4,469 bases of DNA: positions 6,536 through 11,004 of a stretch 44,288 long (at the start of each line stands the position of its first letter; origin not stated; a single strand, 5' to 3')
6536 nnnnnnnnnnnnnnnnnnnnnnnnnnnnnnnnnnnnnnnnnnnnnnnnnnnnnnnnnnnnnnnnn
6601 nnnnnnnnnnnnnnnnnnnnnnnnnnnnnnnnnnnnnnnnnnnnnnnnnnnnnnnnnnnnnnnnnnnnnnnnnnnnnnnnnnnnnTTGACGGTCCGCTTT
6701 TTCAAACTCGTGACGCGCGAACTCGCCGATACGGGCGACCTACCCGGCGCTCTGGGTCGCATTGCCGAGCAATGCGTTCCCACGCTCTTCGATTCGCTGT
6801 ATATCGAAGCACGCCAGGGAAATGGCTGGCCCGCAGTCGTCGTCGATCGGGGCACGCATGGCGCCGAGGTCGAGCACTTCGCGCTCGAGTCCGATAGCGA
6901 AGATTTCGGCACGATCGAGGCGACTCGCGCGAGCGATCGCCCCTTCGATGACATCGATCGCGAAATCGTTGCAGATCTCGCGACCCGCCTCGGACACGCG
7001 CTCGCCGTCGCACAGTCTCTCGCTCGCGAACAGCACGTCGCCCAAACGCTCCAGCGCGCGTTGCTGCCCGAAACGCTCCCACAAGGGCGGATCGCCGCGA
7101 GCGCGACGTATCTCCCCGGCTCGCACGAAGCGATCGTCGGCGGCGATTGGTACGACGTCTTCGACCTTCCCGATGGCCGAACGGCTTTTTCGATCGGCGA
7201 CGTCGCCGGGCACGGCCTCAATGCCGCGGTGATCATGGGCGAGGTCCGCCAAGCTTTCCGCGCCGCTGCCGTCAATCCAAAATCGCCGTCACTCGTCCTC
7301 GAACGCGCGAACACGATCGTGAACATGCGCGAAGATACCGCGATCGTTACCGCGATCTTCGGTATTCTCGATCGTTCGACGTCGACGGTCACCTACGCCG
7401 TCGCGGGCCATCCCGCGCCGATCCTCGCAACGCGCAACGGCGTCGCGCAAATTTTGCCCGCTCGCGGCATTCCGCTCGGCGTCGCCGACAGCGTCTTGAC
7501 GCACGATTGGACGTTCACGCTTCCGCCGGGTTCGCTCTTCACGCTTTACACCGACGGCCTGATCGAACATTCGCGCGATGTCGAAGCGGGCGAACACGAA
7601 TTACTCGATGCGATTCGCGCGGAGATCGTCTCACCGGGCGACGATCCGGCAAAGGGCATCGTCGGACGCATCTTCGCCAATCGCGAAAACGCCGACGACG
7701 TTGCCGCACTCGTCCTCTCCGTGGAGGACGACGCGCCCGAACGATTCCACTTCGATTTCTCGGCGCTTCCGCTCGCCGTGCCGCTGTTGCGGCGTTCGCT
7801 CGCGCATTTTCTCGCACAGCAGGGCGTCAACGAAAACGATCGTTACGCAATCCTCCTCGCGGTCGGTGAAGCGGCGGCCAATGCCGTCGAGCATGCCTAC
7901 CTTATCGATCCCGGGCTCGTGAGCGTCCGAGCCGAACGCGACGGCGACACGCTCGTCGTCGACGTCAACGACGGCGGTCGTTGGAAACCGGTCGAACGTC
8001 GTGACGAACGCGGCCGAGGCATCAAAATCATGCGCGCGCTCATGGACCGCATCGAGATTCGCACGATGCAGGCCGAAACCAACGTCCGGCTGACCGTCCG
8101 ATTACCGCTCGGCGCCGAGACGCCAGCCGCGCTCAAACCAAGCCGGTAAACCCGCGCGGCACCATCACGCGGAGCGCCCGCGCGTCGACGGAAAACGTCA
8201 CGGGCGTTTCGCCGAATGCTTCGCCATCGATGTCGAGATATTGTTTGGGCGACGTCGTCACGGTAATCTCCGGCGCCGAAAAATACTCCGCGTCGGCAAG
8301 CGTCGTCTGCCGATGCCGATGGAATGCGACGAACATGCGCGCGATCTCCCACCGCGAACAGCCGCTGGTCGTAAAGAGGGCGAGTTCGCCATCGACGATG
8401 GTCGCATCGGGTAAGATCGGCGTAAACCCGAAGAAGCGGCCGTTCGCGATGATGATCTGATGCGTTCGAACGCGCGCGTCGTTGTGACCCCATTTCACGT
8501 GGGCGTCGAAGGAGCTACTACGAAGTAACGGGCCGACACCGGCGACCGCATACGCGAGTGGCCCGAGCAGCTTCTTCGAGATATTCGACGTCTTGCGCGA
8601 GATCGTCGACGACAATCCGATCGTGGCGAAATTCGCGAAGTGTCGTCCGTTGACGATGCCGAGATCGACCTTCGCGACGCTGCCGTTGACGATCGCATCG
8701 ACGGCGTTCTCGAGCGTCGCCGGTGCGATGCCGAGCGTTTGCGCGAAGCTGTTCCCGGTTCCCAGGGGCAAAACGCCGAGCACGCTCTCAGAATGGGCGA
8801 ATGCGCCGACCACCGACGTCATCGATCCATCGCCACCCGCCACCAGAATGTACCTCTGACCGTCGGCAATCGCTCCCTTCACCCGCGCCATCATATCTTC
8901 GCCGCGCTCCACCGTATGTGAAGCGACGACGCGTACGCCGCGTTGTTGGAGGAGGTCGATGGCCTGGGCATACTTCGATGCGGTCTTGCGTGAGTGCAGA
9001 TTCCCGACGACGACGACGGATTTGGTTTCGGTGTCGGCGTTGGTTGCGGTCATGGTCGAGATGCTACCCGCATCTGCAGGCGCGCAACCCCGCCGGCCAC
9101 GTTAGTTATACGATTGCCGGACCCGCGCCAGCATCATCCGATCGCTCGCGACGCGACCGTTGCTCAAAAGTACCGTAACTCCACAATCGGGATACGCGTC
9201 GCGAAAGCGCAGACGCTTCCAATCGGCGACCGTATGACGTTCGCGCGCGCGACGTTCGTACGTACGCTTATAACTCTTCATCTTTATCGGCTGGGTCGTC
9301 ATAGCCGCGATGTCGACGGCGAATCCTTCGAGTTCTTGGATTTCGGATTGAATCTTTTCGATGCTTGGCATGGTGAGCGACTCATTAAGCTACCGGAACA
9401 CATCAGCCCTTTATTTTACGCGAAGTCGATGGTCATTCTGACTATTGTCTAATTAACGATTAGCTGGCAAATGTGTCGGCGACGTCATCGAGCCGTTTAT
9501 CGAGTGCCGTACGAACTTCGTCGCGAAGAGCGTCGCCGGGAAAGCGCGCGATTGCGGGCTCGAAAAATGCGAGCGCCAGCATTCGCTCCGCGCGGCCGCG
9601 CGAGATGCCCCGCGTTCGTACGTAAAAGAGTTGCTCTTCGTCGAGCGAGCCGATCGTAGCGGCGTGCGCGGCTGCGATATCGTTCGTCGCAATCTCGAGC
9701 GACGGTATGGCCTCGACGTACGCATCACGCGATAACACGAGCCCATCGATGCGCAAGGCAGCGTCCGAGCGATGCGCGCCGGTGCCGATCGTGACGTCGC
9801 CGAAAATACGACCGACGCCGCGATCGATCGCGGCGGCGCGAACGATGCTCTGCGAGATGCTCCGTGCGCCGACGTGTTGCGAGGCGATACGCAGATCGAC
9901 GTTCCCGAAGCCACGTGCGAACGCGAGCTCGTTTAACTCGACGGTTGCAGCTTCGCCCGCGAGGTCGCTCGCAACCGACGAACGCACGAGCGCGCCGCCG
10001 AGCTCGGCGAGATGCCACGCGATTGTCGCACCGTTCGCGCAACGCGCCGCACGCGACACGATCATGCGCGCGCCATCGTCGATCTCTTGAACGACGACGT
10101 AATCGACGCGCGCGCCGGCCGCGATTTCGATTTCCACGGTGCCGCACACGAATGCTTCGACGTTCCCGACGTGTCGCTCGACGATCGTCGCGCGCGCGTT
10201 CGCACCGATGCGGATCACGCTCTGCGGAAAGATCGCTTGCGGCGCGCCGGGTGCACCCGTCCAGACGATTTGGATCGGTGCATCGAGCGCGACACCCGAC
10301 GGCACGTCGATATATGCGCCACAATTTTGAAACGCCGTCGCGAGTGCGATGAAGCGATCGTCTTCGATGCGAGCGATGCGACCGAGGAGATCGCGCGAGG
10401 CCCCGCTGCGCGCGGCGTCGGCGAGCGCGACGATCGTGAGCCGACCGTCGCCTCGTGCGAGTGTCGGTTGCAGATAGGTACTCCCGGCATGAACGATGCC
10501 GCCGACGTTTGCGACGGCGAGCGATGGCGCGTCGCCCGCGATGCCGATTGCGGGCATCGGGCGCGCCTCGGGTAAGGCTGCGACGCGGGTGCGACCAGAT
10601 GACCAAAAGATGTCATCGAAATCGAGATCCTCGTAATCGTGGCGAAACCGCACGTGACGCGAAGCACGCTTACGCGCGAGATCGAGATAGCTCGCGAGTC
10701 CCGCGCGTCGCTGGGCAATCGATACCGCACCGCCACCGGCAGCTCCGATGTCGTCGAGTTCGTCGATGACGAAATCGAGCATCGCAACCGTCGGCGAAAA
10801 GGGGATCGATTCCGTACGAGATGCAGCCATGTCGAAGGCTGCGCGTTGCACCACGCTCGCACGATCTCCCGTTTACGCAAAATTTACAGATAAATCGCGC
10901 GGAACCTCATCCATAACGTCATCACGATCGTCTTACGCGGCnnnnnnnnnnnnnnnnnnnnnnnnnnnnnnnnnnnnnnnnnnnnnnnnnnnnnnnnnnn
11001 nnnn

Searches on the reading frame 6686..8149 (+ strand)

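Call 29: search_protein_families(library=pfam, proteins=[window:6686-8149:+], max_evalue=0.0001)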
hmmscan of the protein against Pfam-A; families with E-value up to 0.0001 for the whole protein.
window:6686-8149:+ (487 aa): 2 families
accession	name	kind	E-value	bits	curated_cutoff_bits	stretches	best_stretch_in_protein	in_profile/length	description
PF07228.17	SpoIIE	-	4.9e-41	141.2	25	1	162-346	1-191/192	Stage II sporulation protein E (SpoIIE)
PF13581.12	HATPase_c_2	-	1.6e-24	86.7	27.4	1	358-470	1-126/127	Histidine kinase-like ATPase domain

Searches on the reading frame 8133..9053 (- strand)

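Call 29: search_protein_families(library=pfam, proteins=[window:8133-9053:-], max_evalue=0.0001)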
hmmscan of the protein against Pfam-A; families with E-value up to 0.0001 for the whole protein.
window:8133-9053:- (306 aa): 2 families
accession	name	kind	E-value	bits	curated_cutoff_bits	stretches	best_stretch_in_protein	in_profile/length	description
PF00781.29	DAGK_cat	-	8.7e-20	71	23.6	1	14-132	3-123/125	Diacylglycerol kinase catalytic domain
PF19279.4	YegS_C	-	5.8e-15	55.8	27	1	146-297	6-157/158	YegS C-terminal NAD kinase beta sandwich-like domain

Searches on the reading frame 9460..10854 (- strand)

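Call 29: search_protein_families(library=pfam, proteins=[window:9460-10854:-], max_evalue=0.0001)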
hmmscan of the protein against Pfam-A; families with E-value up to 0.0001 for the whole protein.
window:9460-10854:- (464 aa): 1 family
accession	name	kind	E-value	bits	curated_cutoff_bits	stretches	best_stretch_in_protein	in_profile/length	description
PF01458.23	SUFBD_core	-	7.3e-56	189.7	27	1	206-430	8-232/232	SUF system FeS cluster assembly, SufBD core domain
